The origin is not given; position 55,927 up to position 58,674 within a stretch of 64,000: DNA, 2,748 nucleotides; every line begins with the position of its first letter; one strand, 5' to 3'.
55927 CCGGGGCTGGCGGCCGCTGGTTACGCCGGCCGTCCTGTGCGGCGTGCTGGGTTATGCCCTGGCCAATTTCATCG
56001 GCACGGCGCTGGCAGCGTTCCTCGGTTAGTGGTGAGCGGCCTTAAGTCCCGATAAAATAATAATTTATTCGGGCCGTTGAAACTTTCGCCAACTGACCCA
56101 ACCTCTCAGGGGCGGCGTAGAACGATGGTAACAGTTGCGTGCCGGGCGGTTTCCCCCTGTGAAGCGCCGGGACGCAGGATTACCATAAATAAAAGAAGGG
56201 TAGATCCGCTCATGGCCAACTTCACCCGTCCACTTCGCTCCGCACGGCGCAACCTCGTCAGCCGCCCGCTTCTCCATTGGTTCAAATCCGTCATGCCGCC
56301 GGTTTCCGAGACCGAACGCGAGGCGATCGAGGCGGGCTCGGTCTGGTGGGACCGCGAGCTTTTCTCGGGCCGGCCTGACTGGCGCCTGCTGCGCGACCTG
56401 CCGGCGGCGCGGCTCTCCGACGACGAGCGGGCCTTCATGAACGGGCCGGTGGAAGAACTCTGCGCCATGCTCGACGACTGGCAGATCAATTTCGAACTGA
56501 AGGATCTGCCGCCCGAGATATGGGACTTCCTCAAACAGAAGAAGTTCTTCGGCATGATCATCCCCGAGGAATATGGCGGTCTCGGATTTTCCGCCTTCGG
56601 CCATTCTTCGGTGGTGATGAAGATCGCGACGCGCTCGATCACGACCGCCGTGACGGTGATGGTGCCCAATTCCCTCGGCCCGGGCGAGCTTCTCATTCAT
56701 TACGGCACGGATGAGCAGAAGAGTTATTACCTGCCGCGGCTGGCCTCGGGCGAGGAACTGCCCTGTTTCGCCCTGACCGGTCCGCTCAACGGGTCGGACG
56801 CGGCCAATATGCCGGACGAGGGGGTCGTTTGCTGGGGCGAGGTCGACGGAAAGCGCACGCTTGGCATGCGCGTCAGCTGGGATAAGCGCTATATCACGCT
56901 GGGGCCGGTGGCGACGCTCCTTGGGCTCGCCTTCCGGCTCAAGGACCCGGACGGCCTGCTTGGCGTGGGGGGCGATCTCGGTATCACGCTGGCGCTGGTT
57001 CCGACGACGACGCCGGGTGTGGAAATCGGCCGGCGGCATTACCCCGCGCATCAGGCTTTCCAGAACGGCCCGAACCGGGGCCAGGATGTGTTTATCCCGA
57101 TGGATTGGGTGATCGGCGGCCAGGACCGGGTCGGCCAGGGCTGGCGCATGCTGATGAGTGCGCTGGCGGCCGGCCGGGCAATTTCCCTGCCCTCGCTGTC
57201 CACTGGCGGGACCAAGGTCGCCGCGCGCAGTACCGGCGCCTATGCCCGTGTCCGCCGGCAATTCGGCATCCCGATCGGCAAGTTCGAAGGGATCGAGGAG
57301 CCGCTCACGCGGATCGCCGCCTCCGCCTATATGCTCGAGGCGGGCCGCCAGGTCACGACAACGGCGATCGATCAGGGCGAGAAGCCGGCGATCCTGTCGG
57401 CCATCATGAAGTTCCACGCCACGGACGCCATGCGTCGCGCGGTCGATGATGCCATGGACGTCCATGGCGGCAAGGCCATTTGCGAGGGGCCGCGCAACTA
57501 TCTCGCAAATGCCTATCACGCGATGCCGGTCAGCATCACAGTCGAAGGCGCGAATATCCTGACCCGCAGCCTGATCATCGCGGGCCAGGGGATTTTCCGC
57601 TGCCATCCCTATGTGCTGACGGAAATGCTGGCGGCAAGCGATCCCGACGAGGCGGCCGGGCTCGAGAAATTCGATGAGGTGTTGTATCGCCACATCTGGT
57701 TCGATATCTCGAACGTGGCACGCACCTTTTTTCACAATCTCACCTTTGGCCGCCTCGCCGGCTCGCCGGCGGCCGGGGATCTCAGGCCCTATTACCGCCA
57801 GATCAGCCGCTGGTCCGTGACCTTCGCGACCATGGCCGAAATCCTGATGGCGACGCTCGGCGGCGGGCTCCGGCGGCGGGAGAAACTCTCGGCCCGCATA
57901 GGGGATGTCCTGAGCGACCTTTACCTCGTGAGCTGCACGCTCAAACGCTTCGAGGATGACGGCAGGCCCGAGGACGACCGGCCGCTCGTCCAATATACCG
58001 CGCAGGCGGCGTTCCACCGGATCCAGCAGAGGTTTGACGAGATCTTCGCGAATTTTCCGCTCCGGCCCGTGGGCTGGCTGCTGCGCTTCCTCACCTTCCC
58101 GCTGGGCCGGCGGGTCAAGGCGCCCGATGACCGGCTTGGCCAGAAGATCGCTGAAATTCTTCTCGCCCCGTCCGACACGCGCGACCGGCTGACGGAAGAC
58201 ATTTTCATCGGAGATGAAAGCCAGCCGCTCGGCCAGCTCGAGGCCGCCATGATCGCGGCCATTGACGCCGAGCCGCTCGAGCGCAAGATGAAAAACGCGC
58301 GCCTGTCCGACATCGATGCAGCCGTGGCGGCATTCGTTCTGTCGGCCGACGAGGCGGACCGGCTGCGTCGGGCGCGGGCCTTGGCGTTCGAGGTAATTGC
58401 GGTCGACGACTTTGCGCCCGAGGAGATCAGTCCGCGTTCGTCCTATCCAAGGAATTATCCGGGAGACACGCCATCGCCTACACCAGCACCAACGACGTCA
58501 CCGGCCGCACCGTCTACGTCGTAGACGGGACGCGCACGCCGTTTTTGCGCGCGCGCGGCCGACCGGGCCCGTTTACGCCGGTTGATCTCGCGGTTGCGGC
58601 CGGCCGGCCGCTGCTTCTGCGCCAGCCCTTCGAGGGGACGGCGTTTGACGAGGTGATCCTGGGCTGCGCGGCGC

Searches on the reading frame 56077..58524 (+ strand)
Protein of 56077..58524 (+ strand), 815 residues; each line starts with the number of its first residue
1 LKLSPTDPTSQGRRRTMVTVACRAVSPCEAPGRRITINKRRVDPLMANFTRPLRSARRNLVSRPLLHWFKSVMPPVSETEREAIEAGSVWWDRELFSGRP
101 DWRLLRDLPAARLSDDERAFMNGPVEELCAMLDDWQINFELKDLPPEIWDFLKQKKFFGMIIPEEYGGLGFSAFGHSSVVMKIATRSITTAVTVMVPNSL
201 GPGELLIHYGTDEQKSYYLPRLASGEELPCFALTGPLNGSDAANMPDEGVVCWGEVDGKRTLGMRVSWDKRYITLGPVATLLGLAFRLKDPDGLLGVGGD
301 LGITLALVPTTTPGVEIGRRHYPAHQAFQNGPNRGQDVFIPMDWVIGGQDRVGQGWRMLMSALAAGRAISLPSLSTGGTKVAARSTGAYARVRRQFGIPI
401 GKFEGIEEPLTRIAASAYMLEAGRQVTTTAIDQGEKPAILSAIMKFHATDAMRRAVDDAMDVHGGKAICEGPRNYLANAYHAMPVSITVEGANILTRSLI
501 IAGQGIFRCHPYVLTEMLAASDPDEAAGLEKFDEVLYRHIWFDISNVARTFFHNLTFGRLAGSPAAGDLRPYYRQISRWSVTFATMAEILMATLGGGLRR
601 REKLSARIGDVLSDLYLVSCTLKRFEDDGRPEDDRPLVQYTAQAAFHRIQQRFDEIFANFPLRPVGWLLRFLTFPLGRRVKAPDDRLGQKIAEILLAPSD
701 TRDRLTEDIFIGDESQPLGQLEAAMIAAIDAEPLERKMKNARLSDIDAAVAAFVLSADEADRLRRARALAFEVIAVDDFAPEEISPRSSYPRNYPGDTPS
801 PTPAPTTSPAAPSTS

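Call 90: search_protein_families(library=pfam, proteins=[window:56077-58524:+], max_evalue=0.00001)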
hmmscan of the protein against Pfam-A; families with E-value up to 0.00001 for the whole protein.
window:56077-58524:+ (815 aa): 4 families
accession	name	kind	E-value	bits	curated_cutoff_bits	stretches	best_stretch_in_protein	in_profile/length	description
PF09317.16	ACDH_C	-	1.6e-99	333.6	25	1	508-779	2-284/284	Acyl-CoA dehydrogenase, C-terminal, bacterial type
PF02771.21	Acyl-CoA_dh_N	-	1.9e-19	70.6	22.9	1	133-226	24-113/113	Acyl-CoA dehydrogenase, N-terminal domain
PF00441.29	Acyl-CoA_dh_1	-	1.9e-17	64.2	22.4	1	353-501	1-146/150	Acyl-CoA dehydrogenase, C-terminal domain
PF02770.24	Acyl-CoA_dh_M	-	3.9e-07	30.6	33.3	1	230-321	1-79/97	Acyl-CoA dehydrogenase, middle domain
